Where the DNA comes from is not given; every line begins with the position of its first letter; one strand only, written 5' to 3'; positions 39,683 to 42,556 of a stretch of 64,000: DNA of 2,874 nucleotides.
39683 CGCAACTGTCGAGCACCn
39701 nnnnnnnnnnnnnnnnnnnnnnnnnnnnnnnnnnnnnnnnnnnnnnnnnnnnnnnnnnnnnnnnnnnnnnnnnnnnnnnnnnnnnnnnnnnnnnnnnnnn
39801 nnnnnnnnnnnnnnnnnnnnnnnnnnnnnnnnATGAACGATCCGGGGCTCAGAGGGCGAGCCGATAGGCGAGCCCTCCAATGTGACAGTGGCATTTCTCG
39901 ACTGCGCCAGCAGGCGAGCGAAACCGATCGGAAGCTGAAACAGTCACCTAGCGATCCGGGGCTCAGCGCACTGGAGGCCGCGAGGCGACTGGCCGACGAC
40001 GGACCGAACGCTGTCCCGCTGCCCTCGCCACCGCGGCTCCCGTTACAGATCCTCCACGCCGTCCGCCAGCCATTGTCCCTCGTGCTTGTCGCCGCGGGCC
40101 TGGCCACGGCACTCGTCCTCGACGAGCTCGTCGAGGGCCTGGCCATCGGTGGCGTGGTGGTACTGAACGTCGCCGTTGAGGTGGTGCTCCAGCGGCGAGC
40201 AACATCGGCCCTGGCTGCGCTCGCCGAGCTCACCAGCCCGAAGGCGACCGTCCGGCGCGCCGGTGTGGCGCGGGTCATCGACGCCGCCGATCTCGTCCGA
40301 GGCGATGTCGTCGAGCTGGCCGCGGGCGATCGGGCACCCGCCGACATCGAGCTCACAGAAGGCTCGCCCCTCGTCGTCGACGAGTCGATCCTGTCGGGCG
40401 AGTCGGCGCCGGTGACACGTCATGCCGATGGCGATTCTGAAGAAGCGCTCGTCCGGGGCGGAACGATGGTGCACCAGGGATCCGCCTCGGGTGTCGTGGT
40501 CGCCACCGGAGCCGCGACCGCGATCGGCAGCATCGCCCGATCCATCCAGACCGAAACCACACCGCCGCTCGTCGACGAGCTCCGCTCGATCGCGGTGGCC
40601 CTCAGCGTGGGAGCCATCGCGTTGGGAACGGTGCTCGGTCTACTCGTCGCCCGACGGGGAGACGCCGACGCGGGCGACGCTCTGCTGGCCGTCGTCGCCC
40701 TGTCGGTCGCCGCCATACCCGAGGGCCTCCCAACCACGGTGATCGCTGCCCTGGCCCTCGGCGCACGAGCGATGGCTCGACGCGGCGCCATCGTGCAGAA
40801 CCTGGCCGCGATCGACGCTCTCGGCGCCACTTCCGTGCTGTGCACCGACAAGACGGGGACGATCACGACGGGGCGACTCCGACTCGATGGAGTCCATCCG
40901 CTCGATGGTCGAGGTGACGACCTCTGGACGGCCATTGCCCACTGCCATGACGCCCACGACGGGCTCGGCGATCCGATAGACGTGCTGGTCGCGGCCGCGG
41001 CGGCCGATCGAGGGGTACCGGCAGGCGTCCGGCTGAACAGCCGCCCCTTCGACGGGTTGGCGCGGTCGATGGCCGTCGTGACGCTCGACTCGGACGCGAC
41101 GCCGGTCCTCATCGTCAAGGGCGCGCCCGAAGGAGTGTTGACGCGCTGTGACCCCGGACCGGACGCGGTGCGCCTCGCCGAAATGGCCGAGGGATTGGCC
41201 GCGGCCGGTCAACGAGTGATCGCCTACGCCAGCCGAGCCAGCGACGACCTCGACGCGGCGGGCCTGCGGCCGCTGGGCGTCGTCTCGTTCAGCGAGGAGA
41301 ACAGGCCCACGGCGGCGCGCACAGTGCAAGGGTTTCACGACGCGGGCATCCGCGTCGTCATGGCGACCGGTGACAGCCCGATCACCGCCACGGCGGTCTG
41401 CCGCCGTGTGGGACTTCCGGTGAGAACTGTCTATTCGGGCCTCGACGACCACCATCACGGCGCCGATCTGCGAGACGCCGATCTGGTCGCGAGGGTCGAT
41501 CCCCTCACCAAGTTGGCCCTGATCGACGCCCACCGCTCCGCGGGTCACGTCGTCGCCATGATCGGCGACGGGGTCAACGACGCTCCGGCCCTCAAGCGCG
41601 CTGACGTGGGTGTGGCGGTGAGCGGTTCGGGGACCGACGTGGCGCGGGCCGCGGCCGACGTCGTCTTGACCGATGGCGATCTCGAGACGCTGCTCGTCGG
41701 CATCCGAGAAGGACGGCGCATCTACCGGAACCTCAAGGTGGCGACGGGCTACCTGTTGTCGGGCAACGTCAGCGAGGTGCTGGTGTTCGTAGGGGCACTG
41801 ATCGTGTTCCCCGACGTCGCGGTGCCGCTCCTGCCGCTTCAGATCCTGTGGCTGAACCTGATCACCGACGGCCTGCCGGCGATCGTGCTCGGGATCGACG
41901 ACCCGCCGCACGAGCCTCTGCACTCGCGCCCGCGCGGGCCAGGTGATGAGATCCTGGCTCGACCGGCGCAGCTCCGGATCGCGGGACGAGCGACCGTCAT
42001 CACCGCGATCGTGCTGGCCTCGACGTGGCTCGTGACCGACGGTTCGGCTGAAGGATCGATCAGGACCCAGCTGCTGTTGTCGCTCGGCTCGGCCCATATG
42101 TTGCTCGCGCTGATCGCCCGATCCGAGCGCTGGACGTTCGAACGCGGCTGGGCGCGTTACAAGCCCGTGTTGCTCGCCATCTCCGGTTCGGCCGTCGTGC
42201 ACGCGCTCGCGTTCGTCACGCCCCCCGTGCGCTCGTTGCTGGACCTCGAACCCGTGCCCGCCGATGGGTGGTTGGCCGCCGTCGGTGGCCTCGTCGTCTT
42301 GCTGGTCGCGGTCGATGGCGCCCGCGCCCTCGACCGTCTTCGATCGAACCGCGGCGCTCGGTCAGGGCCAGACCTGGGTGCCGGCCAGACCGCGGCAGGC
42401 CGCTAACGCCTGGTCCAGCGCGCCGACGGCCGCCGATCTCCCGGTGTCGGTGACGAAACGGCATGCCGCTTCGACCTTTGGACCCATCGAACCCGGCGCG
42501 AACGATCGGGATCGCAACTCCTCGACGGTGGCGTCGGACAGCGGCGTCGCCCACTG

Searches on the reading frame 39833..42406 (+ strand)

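Call 44: search_protein_families(library=pfam, proteins=[window:39833-42406:+], max_evalue=0.0001)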
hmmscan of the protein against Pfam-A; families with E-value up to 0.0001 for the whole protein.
window:39833-42406:+ (857 aa): 5 families
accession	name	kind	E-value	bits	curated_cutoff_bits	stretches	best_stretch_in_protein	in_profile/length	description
PF00122.25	E1-E2_ATPase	-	2.4e-36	125.4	28.1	1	132-317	1-181/181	E1-E2 ATPase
PF00689.26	Cation_ATPase_C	-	1.9e-30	106.4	27.3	1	664-827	2-169/175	Cation transporting ATPase, C-terminus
PF00702.32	Hydrolase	-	1.8e-17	64.8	26.4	1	337-591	5-191/191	haloacid dehalogenase-like hydrolase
PF00690.31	Cation_ATPase_N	-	4e-08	33.2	20.4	1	30-90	8-67/69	Cation transporter/ATPase, N-terminus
PF12710.13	HAD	-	3.2e-06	28.1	27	1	448-588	43-189/189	haloacid dehalogenase-like hydrolase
